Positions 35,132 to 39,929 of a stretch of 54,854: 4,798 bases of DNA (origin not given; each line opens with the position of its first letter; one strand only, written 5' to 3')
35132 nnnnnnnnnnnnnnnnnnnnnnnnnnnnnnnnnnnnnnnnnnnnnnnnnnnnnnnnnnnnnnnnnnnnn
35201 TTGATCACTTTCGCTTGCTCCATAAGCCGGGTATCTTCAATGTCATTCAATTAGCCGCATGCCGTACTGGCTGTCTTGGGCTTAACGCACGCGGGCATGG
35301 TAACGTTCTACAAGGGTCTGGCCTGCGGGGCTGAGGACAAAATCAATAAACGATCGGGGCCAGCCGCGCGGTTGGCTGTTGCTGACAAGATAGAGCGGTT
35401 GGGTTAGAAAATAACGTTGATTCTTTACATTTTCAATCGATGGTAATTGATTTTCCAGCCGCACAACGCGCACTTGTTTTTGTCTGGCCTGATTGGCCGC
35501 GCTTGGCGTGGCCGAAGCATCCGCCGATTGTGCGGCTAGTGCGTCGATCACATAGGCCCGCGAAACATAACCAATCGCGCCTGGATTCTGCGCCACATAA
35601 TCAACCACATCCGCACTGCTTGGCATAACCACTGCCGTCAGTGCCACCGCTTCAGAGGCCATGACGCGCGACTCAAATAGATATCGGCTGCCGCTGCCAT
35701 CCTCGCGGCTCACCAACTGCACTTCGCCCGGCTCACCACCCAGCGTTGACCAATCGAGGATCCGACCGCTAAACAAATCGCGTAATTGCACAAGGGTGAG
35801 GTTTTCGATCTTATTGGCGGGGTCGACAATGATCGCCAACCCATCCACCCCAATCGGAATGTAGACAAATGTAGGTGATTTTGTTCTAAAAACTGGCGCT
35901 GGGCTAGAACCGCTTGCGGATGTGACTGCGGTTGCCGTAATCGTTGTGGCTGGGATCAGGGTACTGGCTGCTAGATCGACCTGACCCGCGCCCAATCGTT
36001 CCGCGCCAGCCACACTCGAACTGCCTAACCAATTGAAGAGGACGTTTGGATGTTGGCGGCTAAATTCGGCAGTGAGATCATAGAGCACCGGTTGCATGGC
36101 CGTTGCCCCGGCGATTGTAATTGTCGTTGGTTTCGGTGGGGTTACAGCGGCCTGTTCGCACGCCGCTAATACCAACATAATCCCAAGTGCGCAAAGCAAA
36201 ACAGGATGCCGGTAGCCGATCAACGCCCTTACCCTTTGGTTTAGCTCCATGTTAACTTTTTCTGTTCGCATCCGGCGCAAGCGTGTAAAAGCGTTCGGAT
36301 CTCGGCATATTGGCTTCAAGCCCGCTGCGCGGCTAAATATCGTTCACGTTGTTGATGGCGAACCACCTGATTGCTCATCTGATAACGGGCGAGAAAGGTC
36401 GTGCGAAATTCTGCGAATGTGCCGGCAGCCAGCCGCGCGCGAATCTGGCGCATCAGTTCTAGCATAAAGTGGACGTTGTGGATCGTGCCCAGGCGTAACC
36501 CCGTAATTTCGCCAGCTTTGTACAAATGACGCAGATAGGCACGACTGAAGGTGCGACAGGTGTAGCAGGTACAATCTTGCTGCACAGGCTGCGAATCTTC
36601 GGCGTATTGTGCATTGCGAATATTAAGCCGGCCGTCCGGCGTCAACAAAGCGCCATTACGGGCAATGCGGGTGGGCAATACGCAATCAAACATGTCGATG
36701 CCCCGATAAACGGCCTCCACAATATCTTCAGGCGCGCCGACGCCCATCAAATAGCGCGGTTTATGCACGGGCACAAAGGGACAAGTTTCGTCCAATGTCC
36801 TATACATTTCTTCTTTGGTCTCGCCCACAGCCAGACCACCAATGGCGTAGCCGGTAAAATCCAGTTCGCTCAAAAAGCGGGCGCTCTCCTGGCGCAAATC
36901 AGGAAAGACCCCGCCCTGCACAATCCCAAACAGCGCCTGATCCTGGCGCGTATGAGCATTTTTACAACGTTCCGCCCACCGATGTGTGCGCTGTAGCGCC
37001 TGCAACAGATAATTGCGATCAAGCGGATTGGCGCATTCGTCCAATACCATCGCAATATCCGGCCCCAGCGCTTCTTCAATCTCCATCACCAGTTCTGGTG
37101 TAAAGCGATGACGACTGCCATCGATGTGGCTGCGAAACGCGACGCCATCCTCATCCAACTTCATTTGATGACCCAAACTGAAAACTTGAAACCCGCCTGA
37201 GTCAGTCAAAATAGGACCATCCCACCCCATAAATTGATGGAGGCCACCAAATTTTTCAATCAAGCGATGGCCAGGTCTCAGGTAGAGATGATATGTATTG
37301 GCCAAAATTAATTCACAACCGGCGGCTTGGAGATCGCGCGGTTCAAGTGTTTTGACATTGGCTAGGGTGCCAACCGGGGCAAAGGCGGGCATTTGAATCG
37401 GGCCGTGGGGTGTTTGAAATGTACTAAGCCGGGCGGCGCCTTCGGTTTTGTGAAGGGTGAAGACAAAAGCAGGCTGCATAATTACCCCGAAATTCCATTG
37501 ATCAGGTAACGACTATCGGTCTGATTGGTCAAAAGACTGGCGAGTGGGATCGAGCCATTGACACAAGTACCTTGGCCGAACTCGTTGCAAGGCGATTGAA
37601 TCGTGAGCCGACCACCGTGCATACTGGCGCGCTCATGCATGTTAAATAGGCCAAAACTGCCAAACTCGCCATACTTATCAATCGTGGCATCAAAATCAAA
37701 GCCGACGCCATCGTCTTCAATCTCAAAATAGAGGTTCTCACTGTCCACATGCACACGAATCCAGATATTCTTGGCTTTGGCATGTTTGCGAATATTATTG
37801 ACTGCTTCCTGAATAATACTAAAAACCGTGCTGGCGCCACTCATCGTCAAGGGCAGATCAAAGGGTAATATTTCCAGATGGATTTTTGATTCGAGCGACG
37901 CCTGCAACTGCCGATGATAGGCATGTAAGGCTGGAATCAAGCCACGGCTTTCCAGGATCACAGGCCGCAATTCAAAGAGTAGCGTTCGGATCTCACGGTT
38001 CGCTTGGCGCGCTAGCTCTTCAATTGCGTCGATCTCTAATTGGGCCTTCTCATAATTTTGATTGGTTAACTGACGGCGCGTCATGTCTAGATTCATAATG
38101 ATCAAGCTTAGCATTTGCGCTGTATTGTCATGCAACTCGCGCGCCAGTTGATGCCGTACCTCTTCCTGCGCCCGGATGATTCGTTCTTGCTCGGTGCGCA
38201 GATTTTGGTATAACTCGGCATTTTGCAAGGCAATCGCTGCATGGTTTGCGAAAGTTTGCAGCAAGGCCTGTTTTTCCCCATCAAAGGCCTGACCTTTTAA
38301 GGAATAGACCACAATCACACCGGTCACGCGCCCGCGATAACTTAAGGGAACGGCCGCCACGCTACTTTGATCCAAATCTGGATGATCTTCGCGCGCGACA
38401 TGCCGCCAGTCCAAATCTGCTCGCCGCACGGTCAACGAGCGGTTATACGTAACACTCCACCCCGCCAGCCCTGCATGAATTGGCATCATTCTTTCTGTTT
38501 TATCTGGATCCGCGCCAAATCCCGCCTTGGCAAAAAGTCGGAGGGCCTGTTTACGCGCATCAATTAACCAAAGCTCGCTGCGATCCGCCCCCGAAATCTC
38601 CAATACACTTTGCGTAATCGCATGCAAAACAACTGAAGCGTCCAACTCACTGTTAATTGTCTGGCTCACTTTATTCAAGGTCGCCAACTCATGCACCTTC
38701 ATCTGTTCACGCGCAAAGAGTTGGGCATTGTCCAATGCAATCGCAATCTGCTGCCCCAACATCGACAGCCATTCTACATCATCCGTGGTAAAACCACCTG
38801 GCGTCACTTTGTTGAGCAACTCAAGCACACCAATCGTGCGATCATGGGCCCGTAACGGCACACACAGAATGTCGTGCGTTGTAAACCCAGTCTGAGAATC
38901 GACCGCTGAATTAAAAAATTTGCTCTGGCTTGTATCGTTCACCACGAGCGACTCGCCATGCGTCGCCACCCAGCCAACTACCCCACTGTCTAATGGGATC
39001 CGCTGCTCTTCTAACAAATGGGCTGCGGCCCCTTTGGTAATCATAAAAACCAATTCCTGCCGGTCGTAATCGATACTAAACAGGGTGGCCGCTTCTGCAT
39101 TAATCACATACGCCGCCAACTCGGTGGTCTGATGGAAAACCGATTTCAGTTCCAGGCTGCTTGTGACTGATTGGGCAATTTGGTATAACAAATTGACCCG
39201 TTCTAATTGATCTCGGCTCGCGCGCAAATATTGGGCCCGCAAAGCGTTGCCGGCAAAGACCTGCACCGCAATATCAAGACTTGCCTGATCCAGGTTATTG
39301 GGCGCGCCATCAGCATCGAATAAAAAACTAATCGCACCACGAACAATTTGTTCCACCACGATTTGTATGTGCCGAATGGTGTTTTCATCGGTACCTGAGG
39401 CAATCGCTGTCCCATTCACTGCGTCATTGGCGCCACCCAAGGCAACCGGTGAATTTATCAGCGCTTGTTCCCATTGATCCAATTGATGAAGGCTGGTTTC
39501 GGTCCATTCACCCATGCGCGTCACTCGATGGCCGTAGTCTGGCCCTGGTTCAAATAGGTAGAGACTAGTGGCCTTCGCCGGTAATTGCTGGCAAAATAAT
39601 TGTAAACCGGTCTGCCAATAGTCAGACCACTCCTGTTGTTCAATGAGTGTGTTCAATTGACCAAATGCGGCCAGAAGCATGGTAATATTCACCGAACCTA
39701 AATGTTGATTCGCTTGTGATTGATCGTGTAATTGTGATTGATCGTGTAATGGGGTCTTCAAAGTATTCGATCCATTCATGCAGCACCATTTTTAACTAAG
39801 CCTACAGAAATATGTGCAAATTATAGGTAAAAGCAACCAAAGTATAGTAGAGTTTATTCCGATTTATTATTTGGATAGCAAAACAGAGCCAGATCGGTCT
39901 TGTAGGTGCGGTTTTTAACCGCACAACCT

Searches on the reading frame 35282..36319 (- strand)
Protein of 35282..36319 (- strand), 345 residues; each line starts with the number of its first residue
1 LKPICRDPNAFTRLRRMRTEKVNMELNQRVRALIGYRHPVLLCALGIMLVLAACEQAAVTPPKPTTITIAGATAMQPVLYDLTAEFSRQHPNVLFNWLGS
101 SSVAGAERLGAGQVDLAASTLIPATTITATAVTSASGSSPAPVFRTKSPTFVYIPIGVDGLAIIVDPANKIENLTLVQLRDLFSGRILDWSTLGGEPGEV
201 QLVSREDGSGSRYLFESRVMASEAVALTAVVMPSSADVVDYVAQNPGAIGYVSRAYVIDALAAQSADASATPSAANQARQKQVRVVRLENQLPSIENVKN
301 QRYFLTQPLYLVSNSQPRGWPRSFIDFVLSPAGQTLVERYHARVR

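Call 11: search_protein_families(library=pfam, proteins=[window:35282-36319:-], max_evalue=0.001)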
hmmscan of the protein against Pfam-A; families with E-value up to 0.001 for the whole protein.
window:35282-36319:- (345 aa): 4 families
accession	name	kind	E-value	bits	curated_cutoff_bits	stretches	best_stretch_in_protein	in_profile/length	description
PF12849.12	PBP_like_2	-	3.7e-39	135.6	27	1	61-331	4-266/267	PBP superfamily domain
PF13531.11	SBP_bac_11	-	1.4e-09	38.5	25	1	67-341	1-225/227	Bacterial extracellular solute-binding protein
PF12727.12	PBP_like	-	3.8e-09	36.4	27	1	84-255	2-153/193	PBP superfamily domain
PF03466.25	LysR_substrate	-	0.00073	19.4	28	0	72-123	14-65/209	LysR substrate binding domain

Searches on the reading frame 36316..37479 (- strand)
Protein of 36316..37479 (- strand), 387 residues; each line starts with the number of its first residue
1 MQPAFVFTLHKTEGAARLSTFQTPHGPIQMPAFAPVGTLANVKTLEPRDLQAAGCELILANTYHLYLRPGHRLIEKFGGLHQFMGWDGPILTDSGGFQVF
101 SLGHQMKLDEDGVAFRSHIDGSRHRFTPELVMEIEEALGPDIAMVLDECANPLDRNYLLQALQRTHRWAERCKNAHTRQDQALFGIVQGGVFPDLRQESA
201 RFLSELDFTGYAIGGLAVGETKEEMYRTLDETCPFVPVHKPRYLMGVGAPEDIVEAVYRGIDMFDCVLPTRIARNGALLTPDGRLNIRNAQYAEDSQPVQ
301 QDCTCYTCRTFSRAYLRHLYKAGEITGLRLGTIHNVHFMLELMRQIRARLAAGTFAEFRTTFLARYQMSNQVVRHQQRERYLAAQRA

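Call 11: search_protein_families(library=pfam, proteins=[window:36316-37479:-], max_evalue=0.001)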
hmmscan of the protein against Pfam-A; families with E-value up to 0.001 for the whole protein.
window:36316-37479:- (387 aa): 1 family
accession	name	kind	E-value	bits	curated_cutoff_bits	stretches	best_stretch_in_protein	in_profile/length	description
PF01702.25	TGT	-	3.4e-162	539.9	26.3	1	16-367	3-356/357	Queuine tRNA-ribosyltransferase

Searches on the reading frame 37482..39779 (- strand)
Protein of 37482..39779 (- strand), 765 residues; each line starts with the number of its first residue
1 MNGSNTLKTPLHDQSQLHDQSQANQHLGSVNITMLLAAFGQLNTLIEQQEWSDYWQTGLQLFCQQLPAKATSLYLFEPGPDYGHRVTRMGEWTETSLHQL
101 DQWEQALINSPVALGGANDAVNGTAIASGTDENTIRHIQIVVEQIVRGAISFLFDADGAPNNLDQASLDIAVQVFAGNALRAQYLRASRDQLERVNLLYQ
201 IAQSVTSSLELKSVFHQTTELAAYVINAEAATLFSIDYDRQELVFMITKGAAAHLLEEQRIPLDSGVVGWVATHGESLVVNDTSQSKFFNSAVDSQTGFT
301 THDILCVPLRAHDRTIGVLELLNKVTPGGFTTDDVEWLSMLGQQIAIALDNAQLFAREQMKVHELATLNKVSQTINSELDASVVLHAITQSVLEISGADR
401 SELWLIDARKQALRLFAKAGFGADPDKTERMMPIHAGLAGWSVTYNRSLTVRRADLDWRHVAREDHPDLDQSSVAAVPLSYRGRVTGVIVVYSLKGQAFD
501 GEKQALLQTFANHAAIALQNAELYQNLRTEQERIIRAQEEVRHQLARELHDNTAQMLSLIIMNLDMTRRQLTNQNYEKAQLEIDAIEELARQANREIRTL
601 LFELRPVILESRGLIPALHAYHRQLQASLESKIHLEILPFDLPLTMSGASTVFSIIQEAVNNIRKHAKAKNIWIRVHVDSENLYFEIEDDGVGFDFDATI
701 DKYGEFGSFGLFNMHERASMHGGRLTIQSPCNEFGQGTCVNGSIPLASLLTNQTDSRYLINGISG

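Call 11: search_protein_families(library=pfam, proteins=[window:37482-39779:-], max_evalue=0.001)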
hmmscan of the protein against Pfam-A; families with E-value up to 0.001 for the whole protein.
window:37482-39779:- (765 aa): 6 families
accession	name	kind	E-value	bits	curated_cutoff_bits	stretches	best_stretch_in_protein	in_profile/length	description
PF13185.12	GAF_2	-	1.6e-36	126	28.6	2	210-350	3-136/136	GAF domain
PF01590.32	GAF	-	2.1e-32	112.9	22.4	2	211-349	2-133/133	GAF domain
PF13492.12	GAF_3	-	8e-30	104.3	27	2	212-351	3-129/129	GAF domain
PF07730.19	HisKA_3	-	1e-14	55.2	24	1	542-607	2-66/68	Histidine kinase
PF02518.31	HATPase_c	-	2e-12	48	26.4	1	652-746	6-109/111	Histidine kinase-, DNA gyrase B-, and HSP90-like ATPase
PF11849.14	DUF3369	-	5.2e-07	30.5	27.2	0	282-356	95-166/168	Domain of unknown function (DUF3369)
